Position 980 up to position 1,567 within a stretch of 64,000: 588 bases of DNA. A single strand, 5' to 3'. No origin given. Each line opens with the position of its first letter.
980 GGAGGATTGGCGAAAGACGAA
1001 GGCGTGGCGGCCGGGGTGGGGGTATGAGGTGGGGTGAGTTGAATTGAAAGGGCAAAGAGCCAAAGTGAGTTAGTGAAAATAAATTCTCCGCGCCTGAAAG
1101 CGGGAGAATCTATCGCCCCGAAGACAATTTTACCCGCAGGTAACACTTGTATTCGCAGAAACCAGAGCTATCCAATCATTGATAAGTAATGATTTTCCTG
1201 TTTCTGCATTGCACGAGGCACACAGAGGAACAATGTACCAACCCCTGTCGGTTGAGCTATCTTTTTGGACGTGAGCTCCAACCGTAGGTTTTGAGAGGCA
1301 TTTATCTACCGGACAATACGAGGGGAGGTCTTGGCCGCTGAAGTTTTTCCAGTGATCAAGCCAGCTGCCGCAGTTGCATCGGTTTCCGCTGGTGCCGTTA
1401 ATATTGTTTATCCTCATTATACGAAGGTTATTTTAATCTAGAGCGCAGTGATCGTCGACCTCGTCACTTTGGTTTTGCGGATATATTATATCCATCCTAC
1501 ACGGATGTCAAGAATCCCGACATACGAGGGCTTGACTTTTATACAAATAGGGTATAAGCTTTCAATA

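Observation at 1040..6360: AT-rich accessory (defence) island: HNH-like small nuclease, PanA-like TA pair, and a type IIG RM gene inactivated by an IS element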

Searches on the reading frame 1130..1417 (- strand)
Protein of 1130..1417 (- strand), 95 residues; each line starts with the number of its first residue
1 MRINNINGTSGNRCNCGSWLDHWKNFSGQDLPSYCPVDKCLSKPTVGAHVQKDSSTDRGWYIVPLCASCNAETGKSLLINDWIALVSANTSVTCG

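Call 3: search_protein_families(library=pfam, proteins=[window:1130-1417:-], max_evalue=0.01)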
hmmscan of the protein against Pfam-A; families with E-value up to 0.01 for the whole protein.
window:1130-1417:- (95 aa): 0 families

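Call 4: search_protein_families(library=padloc, proteins=[window:1130-1417:-], max_evalue=0.01)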
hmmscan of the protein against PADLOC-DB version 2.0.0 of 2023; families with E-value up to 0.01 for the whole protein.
window:1130-1417:- (95 aa): 0 families

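Call 8: search_protein_families(library=ncbifam, proteins=[window:1130-1417:-], max_evalue=0.1)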
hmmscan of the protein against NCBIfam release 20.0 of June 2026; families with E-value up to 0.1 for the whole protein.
window:1130-1417:- (95 aa): 0 families

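Call 9: search_protein_families(library=phrogs, proteins=[window:1130-1417:-], max_evalue=0.1)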
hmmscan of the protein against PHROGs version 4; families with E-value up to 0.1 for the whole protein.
window:1130-1417:- (95 aa): 0 families

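Call 10: search_protein_families(library=pfam, proteins=[window:1130-1417:-], max_evalue=10)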
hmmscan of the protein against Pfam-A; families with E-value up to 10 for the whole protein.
window:1130-1417:- (95 aa): 1 family
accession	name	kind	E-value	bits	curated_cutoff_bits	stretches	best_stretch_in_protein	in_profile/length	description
PF02957.21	TT_ORF2-like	-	0.01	16.2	24.3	1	14-25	20-31/53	TT viral ORF2-like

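Call 15: search_solved_structures(query=window:1130-1417:-, max_evalue=10)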
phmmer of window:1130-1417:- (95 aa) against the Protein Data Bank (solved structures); distinct sequences matched with E-value up to 10: 0.

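Call 30: search_protein_representatives(protein=window:1130-1417:-)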
Query: 95 residues. Proteins with E-value up to 0.001 (for the whole library): 1305; up to 1e-10: 424; up to 1e-30: 1. The best 150 are listed.
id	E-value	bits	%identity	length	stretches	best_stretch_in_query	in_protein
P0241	9.8e-34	131.9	62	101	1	1-95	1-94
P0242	2.1e-30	121.2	57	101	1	1-95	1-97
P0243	8.8e-30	119.2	56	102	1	1-95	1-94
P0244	1.3e-29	118.6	43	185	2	1-95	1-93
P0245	9.2e-29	115.9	57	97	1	1-94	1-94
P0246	2.4e-28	114.6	54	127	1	2-94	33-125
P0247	2.7e-28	114.4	57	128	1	3-94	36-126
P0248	2.9e-28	114.3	60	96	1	1-94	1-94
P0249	1.0e-26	109.3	58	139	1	2-95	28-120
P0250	1.4e-26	108.9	56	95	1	1-95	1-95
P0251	1.5e-26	108.8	49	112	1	1-94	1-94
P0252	1.7e-26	108.6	44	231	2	11-94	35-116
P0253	1.9e-26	108.4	57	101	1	1-95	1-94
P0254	3.3e-26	107.7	55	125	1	1-94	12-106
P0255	3.3e-26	107.7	55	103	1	1-94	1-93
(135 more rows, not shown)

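Call 31: find_homologous_proteins(query=window:1130-1417:-, max_evalue=0.001)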
Query window:1130-1417:- (95 aa): 1025 proteins with E <= 0.001 among 1027 candidates; the best 120 are listed.
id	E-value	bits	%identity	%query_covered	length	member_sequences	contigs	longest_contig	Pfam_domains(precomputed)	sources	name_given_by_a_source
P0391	1.1e-60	220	100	100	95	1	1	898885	-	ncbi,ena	-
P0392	9.1e-45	169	75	100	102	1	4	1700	-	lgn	-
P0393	1.2e-41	159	71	100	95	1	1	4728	-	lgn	-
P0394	1.4e-41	159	73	100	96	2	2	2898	-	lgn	-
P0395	1.6e-41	159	69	100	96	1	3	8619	-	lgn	-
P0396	2.0e-41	158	73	100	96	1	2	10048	-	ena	-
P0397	2.1e-41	158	72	100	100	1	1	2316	-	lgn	-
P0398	3.1e-41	158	72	100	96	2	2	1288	-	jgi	jgi:hypothetical protein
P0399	1.1e-40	156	72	100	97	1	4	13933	-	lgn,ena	-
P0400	1.1e-40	156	71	99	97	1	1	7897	-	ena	-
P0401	1.4e-40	155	73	100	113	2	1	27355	-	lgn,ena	-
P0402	2.1e-40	155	71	100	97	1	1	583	-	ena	-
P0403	3.3e-40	154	72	100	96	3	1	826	-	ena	-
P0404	3.6e-40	154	69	100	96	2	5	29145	-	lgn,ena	-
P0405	4.0e-40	154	69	100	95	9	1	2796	-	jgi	jgi:hypothetical protein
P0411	7.8e-40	153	67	100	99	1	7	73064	-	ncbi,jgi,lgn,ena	jgi:hypothetical protein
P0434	6.0e-39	150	71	100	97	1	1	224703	-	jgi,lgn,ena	-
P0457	4.4e-38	148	67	100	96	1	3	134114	-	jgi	jgi:hypothetical protein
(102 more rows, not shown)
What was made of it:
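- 1130..1417 (-): 95-aa Cys/His-rich protein of a large uncharacterised family, probably binding two zinc ions; function unknown. 1305 cluster representatives at E<=1e-3 (call 30) and 1025 homologues (call 31).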

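Call 35: find_encoding_contigs(protein=P0434, flank=5000, max_places=3)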
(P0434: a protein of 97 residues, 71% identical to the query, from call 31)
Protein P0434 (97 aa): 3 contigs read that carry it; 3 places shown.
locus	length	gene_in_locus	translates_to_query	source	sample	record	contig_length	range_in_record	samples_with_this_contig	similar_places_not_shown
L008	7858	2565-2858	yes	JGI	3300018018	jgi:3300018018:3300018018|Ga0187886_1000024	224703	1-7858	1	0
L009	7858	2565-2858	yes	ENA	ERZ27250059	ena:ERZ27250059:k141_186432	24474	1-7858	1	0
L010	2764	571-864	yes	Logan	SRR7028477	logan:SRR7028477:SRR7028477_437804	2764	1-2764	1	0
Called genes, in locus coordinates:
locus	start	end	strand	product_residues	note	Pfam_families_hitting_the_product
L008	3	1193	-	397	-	?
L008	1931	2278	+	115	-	-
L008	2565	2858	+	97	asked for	-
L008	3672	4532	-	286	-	-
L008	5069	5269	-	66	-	-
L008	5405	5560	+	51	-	-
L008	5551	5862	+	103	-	-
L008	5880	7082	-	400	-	PF00082:Peptidase_S8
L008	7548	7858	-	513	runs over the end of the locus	PF00144:Beta-lactamase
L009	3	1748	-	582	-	?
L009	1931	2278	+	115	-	-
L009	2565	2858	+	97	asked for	-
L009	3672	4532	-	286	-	-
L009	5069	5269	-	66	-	-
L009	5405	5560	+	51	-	-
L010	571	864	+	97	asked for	-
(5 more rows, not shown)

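Call 36: find_encoding_contigs(protein=P0457, flank=5000, max_places=3)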
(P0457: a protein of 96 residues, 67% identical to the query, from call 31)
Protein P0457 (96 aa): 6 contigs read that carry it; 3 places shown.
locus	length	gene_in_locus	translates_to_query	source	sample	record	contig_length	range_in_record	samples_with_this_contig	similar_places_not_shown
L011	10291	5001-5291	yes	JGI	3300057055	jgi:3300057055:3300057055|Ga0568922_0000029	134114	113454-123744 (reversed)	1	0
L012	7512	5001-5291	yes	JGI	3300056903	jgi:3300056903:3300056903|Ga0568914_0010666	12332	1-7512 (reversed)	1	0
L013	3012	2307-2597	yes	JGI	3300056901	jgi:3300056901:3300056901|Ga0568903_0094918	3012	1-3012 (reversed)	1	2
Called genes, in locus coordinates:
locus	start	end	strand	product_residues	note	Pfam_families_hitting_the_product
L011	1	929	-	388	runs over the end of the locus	PF12801:Fer4_5 (weak), PF12838:Fer4_7 (faint), PF13237:Fer4_10 (weak)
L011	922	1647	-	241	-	PF13386:DsbD_2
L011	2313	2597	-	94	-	-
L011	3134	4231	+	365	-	PF00753:Lactamase_B (weak)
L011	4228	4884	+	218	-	-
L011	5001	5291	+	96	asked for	-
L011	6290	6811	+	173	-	PF01797:Y1_Tnp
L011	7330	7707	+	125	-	-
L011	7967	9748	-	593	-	PF13431:TPR_17 (faint), PF13432:TPR_16 (faint), PF07719:TPR_2 (faint), PF13176:TPR_7 (faint), PF13181:TPR_8 (faint), PF13424:TPR_12 (faint), PF13371:TPR_9 (weak), PF14559:TPR_19, +4 more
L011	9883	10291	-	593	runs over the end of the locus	PF13231:PMT_2, PF13428:TPR_14 (faint), PF07719:TPR_2 (weak), PF13424:TPR_12 (weak), PF13429:TPR_15 (weak), PF12895:ANAPC3 (weak), PF13432:TPR_16, PF14559:TPR_19 (weak), +10 more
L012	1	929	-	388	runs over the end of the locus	PF12801:Fer4_5 (weak), PF12838:Fer4_7 (faint), PF13237:Fer4_10 (weak)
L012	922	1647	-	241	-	PF13386:DsbD_2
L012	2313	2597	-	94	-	-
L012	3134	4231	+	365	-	PF00753:Lactamase_B (weak)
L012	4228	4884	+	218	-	-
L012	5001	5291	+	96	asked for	-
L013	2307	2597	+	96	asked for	-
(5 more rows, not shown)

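Call 42: predict_structure(alignment_id=A2)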
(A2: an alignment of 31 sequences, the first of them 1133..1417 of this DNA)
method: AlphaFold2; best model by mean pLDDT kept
length: 95 residues; sequences in the alignment: 31
mean_pLDDT: 89.5   pTM: 0.81
mean pLDDT of the five models: 89.5, 89.2, 88.8, 88.1, 87.2
residues with pLDDT >= 90: 68; 70-90: 20; 50-70: 7; < 50: 0
segments of 3 or more residues with pLDDT < 50: none
pLDDT, mean of each block of 10 residues (from residue 1): 81 78 94 95 94 90 94 93 92 79
secondary structure, 60 per line:
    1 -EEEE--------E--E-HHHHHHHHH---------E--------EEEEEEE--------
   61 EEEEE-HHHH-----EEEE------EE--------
elements in order: E2-5 H19-27 E46-52 E61-65 H67-70 E76-79
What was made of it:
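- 1130..1417 (-): AF2 pLDDT 89.5 (call 42).
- On HNH / His-Me finger nucleases (for the 95-aa ORF): The predicted secondary structure is compatible with beta-beta-alpha (call 42).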

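Call 49: fold_search(model_id=the predicted structure, library=pdb)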
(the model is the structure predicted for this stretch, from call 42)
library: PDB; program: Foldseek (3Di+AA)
matches with E <= 10: 13; with E <= 0.001: 0
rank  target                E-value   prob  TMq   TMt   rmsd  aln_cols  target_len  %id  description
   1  8hyj_I                2.2e+00  0.02  0.18  0.17   7.7        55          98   14  A cryo-EM structure of KTF1-bound polymerase V transcription elongation complex (released 2023-06-21)
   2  1mke_MODEL_1_A        2.8e+00  0.02  0.17  0.14   8.7        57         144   21  Structure of the N-WASP EVH1 Domain-WIP complex (released 2002-12-04)
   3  9pfv_Q                5.9e+00  0.01  0.20  0.09   7.1        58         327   14  The cryo-EM structure of C. crescentus DriD-ssDNA-RNAP-Sigma73-CCNA_03891/CCNA_01149 promoter transcription activation (released 2026-02-25)
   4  3k44_B                5.9e+00  0.01  0.19  0.15  14.3        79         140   10  Crystal Structure of Drosophila melanogaster Pur-alpha (released 2009-10-27)
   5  8qys_D                7.1e+00  0.01  0.22  0.11  15.2        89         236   10  Human preholo proteasome 20S core particle (released 2024-02-21)
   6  9ycp_C                7.1e+00  0.01  0.19  0.05  11.3        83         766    8  HSV Helicase-primase complex bound to IM-250 (released 2025-12-31)
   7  5l21_A                8.5e+00  0.01  0.17  0.05  11.3        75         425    8  Crystal structure of BoNT/A receptor binding domain in complex with VHH C2 (released 2017-08-09)
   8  4kis_C                9.7e+00  0.01  0.22  0.10   9.4        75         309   15  Crystal Structure of a LSR-DNA Complex (released 2013-07-10)
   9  6vlp                  9.7e+00  0.01  0.20  0.22  12.0        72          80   11  Hop phytocystatin in space group C2221 (released 2020-10-14)
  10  9ovw_B                9.7e+00  0.01  0.16  0.03   7.9        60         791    5  Heteromeric GluA1/A2 in the desensitized state, composite map of ATD-LBD-TMD (released 2026-04-08)
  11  3g3t                  9.7e+00  0.01  0.13  0.06   8.8        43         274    9  Crystal structure of a eukaryotic polyphosphate polymerase in complex with orthophosphate (released 2009-05-05)
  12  5tz6_B                9.7e+00  0.01  0.17  0.09  10.5        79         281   13  Crystal Structure of CurJ Dehydratase H978F Inactive Mutant In Complex with Compound 21 (released 2017-01-11)
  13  5tz6_A                9.7e+00  0.01  0.16  0.09  10.6        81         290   12  Crystal Structure of CurJ Dehydratase H978F Inactive Mutant In Complex with Compound 21 (released 2017-01-11)

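Call 56: search_protein_families(library=pfam, alignment_id=A3, max_evalue=1)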
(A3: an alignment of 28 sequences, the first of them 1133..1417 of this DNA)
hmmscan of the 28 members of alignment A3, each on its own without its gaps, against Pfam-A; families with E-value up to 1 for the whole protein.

A. member 1, window:1133-1417:- (95 aa): 1 family
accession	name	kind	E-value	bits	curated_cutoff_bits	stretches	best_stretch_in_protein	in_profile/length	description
PF02957.21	TT_ORF2-like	-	0.01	16.2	24.3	1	14-25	20-31/53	TT viral ORF2-like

B. families by the number of members that match (of 28 scanned): 9 families
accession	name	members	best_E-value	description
PF02957.21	TT_ORF2-like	19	0.0069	TT viral ORF2-like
PF16786.11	RecA_dep_nuc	1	0.0063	Recombination enhancement, RecA-dependent nuclease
PF16283.10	DUF4929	1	0.054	Domain of unknown function (DUF4929)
PF18230.7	Glyc_hyd_38C_2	1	0.088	Glycosyl hydrolases family 38 C-terminal sub-domain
PF14114.12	DUF4286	1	0.1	Domain of unknown function (DUF4286)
PF09314.17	DUF1972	1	0.12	Domain of unknown function (DUF1972)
PF06147.18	DUF968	1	0.14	Protein of unknown function (DUF968)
PF19253.4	DUF5900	1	0.14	Family of unknown function (DUF5900)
PF19419.5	DUF5983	1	0.18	Family of unknown function (DUF5983) C-terminal domain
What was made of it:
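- On HNH / His-Me finger nucleases (for the 95-aa ORF): Only 1 of 28 members weakly hits RecA_dep_nuc and 1 of 28 hits DUF968, all below cut-off (call 56).
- Single family members give weak hits to RecA_dep_nuc (E=0.006) and DUF968 (0.14) (call 56).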

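Call 57: fold_search(model_id=the predicted structure, library=viral)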
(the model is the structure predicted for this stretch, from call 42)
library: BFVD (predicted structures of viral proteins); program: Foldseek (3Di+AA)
matches with E <= 10: 42; with E <= 0.001: 0
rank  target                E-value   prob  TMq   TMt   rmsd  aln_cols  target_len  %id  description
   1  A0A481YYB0            9.6e-01  0.08  0.29  0.15   9.4        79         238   14  Uncharacterized protein [Marseillevirus LCMAC202]
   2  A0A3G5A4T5            1.5e+00  0.03  0.24  0.16  13.5       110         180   12  Uncharacterized protein [Homavirus sp.]
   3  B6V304                2.2e+00  0.02  0.19  0.20   9.5        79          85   19  Gp34.54 [Bacillus phage SP01]
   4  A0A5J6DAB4            3.3e+00  0.01  0.16  0.12  12.4       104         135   13  Uncharacterized protein [Erwinia phage pEp_SNUABM_08]
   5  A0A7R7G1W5            3.5e+00  0.02  0.24  0.26  11.5        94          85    8  (no name in the UniProt tables at hand)
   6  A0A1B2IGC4            3.8e+00  0.01  0.16  0.17   6.7        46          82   17  (no name in the UniProt tables at hand)
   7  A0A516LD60            4.0e+00  0.06  0.28  0.34  11.0        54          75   13  (no name in the UniProt tables at hand)
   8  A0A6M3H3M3            4.3e+00  0.01  0.21  0.16  14.0       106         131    9  (no name in the UniProt tables at hand)
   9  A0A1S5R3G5            4.5e+00  0.01  0.17  0.14   8.9        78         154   13  Uncharacterized protein [Pseudomonas phage pf16]
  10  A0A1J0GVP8            4.8e+00  0.02  0.24  0.08   9.0        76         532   12  Uncharacterized protein [Streptomyces phage BRock]
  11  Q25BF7                5.5e+00  0.03  0.20  0.34   5.7        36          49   14  Uncharacterized protein [His 2 virus]
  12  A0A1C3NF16            5.5e+00  0.02  0.26  0.18   9.0        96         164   12  (no name in the UniProt tables at hand)
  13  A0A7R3                5.5e+00  0.02  0.18  0.24   9.1        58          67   10  Uncharacterized protein [Microcystis phage LMM01]
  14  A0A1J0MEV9            5.5e+00  0.01  0.15  0.19  10.1        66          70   12  Uncharacterized protein [Pectobacterium phage PP101]
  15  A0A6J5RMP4            5.5e+00  0.01  0.16  0.03   8.9        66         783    8  Portal protein [uncultured Caudovirales phage]
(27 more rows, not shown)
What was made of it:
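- On HNH / His-Me finger nucleases (for the 95-aa ORF): Foldseek on PDB and BFVD found nothing (calls 49, 57).
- Foldseek on a pLDDT-89.5 model found nothing in PDB (best E 2.2) or BFVD (calls 49, 57).
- Tried and rejected: Foldseek of the 95-aa model against PDB and BFVD gave nothing (calls 49, 57).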
